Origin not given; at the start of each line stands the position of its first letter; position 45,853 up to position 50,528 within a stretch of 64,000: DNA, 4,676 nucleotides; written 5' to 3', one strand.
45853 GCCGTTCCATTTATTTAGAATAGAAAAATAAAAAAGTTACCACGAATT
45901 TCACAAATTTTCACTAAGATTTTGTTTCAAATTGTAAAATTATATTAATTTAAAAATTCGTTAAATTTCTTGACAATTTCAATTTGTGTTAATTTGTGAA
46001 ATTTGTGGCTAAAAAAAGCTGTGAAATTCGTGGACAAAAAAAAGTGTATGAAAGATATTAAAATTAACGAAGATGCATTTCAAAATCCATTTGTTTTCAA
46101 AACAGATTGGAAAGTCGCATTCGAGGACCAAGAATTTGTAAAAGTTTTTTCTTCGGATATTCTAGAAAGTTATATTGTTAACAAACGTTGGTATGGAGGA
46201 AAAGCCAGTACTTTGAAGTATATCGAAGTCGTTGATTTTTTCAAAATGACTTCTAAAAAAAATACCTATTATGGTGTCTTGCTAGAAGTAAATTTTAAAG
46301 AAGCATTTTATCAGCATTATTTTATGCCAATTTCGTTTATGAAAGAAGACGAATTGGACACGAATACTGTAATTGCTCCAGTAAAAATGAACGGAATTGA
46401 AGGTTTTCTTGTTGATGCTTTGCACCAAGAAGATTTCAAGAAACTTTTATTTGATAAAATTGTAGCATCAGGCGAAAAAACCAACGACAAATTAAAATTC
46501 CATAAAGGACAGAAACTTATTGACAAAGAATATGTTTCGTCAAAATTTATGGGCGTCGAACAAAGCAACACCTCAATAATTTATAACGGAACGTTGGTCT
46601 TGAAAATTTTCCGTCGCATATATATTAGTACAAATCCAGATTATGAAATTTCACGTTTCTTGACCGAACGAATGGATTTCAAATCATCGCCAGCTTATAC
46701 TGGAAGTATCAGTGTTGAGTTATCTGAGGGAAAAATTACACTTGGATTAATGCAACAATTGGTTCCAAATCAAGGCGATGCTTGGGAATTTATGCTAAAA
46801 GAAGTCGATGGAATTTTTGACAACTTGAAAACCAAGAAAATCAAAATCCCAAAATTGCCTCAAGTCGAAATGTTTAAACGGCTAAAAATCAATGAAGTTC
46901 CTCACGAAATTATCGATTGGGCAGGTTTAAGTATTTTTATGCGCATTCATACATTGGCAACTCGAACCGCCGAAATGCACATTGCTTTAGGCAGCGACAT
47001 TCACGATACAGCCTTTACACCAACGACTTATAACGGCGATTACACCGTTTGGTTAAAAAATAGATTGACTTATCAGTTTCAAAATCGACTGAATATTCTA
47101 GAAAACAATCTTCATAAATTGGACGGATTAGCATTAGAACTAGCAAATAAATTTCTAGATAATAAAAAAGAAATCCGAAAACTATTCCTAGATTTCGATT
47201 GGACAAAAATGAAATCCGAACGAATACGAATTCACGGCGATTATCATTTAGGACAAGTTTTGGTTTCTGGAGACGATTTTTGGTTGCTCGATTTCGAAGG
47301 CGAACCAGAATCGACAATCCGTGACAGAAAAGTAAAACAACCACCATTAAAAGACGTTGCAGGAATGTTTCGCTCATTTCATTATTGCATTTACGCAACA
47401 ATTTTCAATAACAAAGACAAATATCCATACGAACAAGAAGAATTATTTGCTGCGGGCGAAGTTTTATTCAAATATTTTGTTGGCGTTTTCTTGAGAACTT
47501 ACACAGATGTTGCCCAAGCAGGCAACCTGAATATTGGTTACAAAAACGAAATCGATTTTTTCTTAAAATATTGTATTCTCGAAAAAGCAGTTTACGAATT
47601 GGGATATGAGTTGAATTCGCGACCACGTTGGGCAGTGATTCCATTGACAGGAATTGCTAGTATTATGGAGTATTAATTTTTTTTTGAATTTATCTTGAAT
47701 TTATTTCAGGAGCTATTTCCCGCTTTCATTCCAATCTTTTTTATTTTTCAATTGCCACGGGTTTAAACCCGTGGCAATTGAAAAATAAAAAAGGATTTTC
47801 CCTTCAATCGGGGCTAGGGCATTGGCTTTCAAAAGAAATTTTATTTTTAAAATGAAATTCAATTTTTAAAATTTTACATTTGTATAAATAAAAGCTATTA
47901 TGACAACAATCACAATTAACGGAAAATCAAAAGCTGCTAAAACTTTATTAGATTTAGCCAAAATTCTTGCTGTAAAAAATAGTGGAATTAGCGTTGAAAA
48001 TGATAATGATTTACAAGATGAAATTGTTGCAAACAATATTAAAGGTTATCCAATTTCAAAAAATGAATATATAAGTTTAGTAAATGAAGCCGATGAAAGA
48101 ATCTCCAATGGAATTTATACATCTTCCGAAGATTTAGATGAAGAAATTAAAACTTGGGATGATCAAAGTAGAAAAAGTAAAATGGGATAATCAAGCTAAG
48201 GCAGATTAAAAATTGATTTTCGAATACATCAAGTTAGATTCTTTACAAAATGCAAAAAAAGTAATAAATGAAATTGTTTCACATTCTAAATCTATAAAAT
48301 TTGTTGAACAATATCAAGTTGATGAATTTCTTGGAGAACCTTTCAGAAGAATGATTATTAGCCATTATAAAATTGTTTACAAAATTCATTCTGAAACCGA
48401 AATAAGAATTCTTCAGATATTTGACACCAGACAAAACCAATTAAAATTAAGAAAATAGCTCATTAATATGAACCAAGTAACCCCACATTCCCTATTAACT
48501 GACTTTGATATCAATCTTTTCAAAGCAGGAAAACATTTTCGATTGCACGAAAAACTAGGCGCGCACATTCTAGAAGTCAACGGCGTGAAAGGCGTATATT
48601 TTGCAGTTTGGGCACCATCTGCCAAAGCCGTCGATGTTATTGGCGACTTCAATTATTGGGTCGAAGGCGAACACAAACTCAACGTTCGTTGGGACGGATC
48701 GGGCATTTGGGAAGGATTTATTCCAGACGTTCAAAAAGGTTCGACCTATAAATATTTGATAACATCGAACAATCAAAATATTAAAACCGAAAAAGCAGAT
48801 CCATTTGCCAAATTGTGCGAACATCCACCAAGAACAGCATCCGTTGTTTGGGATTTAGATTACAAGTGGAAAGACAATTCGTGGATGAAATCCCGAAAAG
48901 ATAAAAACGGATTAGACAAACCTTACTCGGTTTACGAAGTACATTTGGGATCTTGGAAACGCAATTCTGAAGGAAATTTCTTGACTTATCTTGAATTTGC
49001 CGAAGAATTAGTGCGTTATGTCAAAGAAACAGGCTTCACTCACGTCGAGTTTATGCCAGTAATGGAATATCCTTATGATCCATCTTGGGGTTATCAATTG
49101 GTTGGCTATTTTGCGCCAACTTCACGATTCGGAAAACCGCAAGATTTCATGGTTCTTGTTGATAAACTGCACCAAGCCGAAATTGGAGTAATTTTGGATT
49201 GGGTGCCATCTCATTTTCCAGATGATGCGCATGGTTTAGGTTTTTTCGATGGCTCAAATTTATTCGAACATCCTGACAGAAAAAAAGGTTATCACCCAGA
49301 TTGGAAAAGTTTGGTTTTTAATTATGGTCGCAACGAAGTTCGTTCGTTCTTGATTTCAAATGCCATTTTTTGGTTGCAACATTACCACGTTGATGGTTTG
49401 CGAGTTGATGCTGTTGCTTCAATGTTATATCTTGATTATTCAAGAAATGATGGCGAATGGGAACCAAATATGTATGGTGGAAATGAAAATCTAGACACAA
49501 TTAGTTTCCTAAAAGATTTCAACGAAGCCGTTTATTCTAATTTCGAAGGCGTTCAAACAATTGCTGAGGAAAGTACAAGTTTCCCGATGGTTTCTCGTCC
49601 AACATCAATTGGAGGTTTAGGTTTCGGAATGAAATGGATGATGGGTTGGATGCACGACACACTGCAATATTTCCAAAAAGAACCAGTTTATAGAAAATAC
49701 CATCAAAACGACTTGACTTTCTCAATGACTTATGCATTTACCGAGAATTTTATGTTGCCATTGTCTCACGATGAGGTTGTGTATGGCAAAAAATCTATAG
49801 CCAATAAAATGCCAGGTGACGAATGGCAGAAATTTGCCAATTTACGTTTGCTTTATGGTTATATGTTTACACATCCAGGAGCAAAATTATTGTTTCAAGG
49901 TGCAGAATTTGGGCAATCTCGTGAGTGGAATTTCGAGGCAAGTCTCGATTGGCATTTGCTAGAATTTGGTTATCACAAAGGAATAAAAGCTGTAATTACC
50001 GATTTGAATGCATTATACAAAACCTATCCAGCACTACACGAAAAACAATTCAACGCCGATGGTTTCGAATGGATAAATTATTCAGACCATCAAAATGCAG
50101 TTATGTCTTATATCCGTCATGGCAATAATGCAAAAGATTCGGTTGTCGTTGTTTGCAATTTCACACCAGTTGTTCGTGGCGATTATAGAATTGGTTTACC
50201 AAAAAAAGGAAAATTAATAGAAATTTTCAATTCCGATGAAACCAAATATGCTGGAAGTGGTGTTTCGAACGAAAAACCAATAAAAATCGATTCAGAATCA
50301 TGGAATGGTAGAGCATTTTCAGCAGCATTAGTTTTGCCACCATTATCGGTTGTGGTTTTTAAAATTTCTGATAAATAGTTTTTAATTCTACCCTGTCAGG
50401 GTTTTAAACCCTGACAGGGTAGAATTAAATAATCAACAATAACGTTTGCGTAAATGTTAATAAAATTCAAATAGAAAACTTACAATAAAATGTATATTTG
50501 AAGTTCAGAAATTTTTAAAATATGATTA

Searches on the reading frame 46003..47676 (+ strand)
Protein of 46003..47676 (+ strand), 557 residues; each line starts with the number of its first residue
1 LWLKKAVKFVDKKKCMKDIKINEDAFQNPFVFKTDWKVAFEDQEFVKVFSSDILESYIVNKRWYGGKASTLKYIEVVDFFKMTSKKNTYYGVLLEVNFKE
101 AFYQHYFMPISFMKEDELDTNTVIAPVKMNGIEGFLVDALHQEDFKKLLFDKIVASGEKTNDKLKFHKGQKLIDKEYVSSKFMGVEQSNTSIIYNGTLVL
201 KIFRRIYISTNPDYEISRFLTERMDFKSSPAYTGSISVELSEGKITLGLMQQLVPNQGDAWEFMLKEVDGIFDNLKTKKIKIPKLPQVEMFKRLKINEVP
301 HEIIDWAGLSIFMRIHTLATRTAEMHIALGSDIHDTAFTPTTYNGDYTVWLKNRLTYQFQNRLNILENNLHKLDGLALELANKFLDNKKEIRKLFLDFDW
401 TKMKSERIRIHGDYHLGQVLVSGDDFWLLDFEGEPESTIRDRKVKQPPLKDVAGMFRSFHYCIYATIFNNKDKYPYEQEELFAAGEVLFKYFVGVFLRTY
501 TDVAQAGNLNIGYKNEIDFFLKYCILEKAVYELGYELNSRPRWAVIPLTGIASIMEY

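Call 17: search_protein_families(library=pfam, proteins=[window:46003-47676:+])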
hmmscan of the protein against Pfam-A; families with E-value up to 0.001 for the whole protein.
window:46003-47676:+ (557 aa): 1 family
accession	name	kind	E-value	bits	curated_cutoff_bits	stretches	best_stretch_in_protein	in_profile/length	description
PF18085.6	Mak_N_cap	-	0.0005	21.5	22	1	57-141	1-86/87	Maltokinase N-terminal cap domain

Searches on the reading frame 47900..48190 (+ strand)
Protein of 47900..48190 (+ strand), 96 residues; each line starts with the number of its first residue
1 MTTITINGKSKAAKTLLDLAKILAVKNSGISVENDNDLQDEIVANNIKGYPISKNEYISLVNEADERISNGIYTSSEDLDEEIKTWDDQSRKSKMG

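Call 17: search_protein_families(library=pfam, proteins=[window:47900-48190:+])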
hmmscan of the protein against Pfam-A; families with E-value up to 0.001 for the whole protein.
window:47900-48190:+ (96 aa): 0 families

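Call 41: find_encoding_contigs(protein=window:47900-48190:+, flank=3000, max_places=10)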
Protein window:47900-48190:+ (96 aa): 9 contigs read that carry it; 6 places shown.
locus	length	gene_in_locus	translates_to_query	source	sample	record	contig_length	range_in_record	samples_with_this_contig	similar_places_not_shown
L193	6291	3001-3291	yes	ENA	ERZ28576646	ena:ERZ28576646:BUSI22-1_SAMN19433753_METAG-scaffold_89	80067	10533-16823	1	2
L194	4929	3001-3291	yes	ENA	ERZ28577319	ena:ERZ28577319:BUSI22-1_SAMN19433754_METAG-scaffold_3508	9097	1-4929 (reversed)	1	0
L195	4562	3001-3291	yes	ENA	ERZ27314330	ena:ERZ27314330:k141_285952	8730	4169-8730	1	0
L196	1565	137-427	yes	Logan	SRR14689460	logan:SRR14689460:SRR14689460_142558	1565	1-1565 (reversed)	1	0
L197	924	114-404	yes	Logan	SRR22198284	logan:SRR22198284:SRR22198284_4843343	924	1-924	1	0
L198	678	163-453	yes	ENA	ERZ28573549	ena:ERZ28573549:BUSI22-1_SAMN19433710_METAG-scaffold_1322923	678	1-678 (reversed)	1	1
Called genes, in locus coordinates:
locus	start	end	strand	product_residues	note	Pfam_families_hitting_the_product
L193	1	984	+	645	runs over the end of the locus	PF11896:GlgE_dom_N_S, PF21702:GLGE_C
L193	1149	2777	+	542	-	-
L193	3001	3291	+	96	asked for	-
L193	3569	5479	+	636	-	PF02922:CBM_48, PF00128:Alpha-amylase (weak), PF02806:Alpha-amylase_C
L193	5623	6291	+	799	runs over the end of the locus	PF13802:Gal_mutarotas_2, PF01055:Glyco_hydro_31_2nd, PF21365:Glyco_hydro_31_3rd, PF17137:DUF5110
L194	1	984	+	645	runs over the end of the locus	PF11896:GlgE_dom_N_S, PF21702:GLGE_C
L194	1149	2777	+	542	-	-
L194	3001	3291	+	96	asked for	-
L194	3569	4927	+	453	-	?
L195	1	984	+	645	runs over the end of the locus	PF11896:GlgE_dom_N_S, PF21702:GLGE_C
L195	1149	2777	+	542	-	-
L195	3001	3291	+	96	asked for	-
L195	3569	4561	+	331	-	?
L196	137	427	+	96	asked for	-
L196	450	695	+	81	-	-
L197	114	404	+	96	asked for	-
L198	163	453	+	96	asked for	-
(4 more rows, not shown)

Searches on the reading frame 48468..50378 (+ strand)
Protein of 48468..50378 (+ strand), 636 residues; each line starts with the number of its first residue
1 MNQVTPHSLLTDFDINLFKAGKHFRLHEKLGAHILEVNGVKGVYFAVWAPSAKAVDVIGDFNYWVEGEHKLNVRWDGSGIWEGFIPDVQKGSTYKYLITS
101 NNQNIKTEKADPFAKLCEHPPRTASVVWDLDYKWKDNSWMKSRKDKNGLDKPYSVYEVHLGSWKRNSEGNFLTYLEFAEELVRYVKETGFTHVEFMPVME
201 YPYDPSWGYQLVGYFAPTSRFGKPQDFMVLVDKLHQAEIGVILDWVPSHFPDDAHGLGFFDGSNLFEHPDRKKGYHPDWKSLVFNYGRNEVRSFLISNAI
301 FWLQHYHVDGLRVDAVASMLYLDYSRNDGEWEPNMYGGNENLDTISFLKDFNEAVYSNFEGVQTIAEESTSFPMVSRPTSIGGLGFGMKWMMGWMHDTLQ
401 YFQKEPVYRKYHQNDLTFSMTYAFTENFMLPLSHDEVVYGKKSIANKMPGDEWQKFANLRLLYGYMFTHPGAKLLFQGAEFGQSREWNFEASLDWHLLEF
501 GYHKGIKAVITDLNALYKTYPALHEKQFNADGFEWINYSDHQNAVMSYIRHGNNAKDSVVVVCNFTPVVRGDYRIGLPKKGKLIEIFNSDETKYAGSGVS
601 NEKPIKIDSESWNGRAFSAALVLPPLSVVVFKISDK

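Call 17: search_protein_families(library=pfam, proteins=[window:48468-50378:+])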
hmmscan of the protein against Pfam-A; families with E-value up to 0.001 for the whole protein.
window:48468-50378:+ (636 aa): 4 families
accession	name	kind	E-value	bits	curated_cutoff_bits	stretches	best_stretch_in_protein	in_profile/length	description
PF02806.24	Alpha-amylase_C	-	1e-22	80.7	21.2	1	535-633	1-94/95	Alpha amylase, C-terminal all-beta domain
PF02922.24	CBM_48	-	4.4e-20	72.2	22.4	1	29-114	1-83/83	Carbohydrate-binding module 48 (Isoamylase N-terminal domain)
PF00128.31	Alpha-amylase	-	3e-17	63.4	22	2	182-254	25-96/446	Alpha amylase, catalytic domain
PF22019.2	GlgB_N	-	0.00033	21.1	27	0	14-112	4-93/94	alpha-1,4-glucan branching enzyme GlgB, N-terminal domain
